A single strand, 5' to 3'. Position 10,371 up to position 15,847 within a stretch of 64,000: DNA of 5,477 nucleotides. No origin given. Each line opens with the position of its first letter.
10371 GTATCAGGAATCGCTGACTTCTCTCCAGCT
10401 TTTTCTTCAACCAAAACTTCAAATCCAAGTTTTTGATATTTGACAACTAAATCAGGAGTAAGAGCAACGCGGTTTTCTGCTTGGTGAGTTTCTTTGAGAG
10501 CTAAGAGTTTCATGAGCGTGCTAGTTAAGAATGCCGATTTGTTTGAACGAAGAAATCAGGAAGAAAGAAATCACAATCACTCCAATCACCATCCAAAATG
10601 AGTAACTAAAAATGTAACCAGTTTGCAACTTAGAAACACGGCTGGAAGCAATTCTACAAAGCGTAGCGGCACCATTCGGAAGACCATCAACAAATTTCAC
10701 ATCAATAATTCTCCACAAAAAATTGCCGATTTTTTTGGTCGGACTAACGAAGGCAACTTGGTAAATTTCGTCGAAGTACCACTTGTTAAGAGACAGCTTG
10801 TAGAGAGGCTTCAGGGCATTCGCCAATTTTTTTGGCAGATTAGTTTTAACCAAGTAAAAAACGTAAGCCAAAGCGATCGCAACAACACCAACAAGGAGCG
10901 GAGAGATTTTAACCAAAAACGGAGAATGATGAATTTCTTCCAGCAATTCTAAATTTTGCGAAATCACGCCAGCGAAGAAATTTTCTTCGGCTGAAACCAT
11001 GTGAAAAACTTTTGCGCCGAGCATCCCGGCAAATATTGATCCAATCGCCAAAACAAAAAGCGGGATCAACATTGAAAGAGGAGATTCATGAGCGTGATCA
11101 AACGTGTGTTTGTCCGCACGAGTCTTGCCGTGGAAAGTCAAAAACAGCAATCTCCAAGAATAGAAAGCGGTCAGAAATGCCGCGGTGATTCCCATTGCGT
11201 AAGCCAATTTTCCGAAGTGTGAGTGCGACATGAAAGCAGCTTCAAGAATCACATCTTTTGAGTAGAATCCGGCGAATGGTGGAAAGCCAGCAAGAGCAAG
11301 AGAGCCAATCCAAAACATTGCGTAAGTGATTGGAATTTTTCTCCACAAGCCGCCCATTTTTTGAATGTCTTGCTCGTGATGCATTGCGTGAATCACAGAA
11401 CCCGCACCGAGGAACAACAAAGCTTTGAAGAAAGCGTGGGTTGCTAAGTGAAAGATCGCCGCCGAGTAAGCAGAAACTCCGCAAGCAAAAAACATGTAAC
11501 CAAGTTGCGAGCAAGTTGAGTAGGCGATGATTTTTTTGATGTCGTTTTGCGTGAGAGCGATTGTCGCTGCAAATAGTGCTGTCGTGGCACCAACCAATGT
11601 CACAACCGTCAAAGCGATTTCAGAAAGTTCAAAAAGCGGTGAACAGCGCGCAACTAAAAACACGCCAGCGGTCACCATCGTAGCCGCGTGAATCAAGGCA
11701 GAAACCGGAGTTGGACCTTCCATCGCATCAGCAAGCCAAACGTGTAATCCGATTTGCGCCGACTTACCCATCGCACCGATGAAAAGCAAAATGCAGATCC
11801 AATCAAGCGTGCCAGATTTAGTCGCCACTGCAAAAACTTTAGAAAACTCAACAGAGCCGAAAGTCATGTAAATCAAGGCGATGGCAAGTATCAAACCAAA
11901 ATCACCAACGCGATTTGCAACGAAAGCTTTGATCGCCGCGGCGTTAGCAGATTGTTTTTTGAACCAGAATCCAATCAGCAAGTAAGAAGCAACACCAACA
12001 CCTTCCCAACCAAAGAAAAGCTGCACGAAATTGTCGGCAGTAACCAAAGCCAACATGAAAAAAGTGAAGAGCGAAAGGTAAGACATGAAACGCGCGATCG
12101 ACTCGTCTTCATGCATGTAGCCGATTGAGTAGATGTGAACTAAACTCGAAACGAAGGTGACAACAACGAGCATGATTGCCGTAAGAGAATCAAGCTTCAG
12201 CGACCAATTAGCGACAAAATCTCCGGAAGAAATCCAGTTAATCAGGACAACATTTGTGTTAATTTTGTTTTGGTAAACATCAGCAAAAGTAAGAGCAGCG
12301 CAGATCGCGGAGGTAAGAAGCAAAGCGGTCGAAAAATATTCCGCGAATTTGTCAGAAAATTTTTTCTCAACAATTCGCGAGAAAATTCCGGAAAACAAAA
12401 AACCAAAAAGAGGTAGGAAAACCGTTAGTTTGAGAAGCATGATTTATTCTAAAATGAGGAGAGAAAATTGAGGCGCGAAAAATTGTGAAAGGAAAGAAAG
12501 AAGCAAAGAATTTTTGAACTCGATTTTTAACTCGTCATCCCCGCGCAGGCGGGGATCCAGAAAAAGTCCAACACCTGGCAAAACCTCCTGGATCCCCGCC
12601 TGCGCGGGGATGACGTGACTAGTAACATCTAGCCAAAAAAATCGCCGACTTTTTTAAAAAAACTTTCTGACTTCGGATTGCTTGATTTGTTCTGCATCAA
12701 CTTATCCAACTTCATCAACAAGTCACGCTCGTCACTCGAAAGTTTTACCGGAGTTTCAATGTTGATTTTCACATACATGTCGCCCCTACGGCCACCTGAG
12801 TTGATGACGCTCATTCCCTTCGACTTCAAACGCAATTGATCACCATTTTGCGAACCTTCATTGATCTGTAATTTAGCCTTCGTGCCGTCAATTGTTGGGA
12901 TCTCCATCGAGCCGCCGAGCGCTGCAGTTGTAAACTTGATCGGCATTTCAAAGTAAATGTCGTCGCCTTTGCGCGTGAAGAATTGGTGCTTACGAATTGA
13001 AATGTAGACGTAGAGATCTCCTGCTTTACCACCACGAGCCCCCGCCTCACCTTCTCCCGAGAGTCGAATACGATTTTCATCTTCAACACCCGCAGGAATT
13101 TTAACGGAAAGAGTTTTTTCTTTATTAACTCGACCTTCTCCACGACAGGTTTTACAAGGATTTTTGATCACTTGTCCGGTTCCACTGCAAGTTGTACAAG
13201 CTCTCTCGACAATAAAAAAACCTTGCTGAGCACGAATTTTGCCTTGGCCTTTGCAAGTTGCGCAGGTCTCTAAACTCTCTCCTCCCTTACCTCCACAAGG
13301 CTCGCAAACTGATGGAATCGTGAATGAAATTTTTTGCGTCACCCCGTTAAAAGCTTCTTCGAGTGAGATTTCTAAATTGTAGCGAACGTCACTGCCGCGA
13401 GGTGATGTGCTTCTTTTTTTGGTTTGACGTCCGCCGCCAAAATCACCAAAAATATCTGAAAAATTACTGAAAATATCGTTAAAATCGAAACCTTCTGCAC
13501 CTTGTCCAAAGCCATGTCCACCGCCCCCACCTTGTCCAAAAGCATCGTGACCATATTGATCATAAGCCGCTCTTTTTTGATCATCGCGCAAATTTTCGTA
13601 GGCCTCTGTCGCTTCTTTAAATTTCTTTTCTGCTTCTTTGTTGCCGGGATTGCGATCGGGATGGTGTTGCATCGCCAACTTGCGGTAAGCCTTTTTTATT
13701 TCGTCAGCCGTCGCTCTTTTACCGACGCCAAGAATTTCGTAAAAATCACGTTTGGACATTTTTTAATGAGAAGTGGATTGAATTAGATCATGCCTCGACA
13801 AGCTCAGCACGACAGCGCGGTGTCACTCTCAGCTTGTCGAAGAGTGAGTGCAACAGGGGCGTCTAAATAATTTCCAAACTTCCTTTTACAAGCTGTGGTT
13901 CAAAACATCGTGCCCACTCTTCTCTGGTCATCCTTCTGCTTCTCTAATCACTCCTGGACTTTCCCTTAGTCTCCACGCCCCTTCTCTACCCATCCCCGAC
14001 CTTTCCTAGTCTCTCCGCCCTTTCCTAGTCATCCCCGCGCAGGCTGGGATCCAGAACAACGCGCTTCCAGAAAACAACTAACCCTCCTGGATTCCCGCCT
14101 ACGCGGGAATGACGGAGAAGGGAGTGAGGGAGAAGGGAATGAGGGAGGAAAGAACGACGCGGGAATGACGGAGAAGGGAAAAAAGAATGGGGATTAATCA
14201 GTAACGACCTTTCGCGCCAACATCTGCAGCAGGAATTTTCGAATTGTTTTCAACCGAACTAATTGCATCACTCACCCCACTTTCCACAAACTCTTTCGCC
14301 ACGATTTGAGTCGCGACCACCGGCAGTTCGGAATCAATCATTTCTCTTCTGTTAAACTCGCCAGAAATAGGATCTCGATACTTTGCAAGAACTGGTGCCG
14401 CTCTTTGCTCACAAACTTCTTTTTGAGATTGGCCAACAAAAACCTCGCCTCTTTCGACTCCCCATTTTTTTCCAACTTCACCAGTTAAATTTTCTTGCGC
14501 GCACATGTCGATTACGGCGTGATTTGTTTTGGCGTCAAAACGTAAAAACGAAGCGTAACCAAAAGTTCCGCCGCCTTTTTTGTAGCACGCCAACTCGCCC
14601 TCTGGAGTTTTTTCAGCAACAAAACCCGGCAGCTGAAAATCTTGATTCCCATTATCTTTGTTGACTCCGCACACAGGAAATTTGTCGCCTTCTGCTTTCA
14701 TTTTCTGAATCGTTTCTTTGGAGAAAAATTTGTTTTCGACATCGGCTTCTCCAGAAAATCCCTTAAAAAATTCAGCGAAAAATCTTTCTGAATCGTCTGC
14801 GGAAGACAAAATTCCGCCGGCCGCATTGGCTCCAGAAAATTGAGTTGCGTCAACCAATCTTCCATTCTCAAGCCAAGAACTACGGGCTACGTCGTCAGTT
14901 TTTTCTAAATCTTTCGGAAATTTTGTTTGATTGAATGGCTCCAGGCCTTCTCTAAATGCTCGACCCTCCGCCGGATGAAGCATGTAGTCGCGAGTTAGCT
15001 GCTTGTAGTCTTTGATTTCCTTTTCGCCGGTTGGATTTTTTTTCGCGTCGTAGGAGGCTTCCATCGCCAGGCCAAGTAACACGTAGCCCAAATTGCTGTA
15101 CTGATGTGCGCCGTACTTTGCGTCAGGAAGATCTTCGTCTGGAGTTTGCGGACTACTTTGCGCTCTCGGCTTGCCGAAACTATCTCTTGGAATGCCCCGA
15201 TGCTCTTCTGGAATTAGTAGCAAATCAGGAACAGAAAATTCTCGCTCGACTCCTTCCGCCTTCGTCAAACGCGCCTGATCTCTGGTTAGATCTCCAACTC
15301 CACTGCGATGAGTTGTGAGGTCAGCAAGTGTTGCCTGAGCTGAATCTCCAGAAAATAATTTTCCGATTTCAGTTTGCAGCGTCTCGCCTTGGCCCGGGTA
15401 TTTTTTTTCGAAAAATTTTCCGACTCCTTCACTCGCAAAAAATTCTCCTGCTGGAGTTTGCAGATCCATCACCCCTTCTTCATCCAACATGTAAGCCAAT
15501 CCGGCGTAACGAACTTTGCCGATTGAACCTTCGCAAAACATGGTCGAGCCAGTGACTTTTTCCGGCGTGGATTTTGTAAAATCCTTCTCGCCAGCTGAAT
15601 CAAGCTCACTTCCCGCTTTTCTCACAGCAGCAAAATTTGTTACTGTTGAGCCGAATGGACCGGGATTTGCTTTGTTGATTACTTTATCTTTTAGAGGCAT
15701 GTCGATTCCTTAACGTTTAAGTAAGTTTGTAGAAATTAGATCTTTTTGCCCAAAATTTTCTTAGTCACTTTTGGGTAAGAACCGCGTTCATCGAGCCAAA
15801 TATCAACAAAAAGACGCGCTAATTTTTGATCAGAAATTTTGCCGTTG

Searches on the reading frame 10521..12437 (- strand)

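Call 45: search_protein_families(library=ncbifam, proteins=[window:10521-12437:-], max_evalue=1e-10)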
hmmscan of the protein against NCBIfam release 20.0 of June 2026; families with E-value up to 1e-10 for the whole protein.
window:10521-12437:- (638 aa): 71 families (the best 25 are shown)
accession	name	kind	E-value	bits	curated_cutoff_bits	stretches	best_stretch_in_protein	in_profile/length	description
TIGR01974.1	NDH_I_L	subfamily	1.7e-254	846.5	407.5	1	1-626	2-628/630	NADH-quinone oxidoreductase subunit L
NF005141.0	PRK06590.1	equivalog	2.9e-251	835.8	556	1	2-628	5-610/615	NADH-quinone oxidoreductase subunit L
NF005626.0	PRK07376.1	equivalog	4e-160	534.3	963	2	7-444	13-463/675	NAD(P)H-quinone oxidoreductase subunit 5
NF040617.1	F420_dehyd_FpoL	exception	3e-131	439.3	1050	2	210-623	229-658/669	F420H2 dehydrogenase subunit FpoL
NF009288.0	PRK12648.1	equivalog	5.2e-92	309.5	1104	1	2-563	3-556/954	monovalent cation/H+ antiporter subunit A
NF005633.0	PRK07390.1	subfamily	7.1e-91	305.6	676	1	8-629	15-608/613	NAD(P)H-quinone oxidoreductase subunit F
NF009287.0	PRK12647.1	equivalog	3.1e-90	303.8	937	1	44-561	36-547/773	putative monovalent cation/H+ antiporter subunit A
NF009285.0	PRK12645.1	equivalog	2.1e-89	300.8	1028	1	2-561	4-576/804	Na+/H+ antiporter subunit A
TIGR00940.1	2a6301s01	subfamily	1.6e-85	288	920.45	1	22-554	17-562/793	monovalent cation:proton antiporter subunit A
TIGR01960.1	ndhF3_CO2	subfamily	7.1e-85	285.7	588.7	1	7-626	14-605/606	NAD(P)H dehydrogenase, subunit NdhF3 family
NF009284.0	PRK12644.1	equivalog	1.3e-84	285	962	1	46-535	40-526/975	Na+/H+ antiporter subunit A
NF009289.0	PRK12649.1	equivalog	5.8e-81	273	1117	1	4-562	9-566/789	putative monovalent cation/H+ antiporter subunit A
NF005097.0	PRK06525.1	equivalog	5.5e-80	269.4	430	1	27-477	22-478/480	hydrogenase 4 subunit D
NF009290.0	PRK12650.1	equivalog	3.9e-77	260.1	980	1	22-523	18-521/966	DUF4040 family protein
NF009286.0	PRK12646.1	equivalog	1.4e-69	235.5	1063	1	22-466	20-485/800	DUF4040 family protein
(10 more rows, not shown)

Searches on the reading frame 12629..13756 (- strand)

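Call 62: search_protein_families(library=pfam, proteins=[window:12629-13756:-], max_evalue=0.001)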
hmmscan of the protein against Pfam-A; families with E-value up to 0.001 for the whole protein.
window:12629-13756:- (375 aa): 3 families
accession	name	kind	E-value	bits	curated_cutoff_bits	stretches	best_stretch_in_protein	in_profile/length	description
PF01556.23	DnaJ_C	-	2.8e-51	174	26.6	1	124-336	1-152/152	DnaJ C terminal domain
PF00226.36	DnaJ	-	3.7e-27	94.6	27.8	1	4-66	1-63/63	DnaJ domain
PF00684.25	DnaJ_CXXCXGXG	-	4.6e-12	46.5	32.7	1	151-208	1-65/65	DnaJ central domain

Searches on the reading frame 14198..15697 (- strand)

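Call 45: search_protein_families(library=ncbifam, proteins=[window:14198-15697:-], max_evalue=1e-10)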
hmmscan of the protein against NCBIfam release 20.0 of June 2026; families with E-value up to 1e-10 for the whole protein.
window:14198-15697:- (499 aa): 0 families

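Call 62: search_protein_families(library=pfam, proteins=[window:14198-15697:-], max_evalue=0.001)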
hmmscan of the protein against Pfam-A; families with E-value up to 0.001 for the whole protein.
window:14198-15697:- (499 aa): 1 family
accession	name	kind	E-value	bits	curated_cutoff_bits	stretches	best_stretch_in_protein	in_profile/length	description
PF00144.29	Beta-lactamase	-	7.5e-17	61.9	27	1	42-404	38-313/329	Beta-lactamase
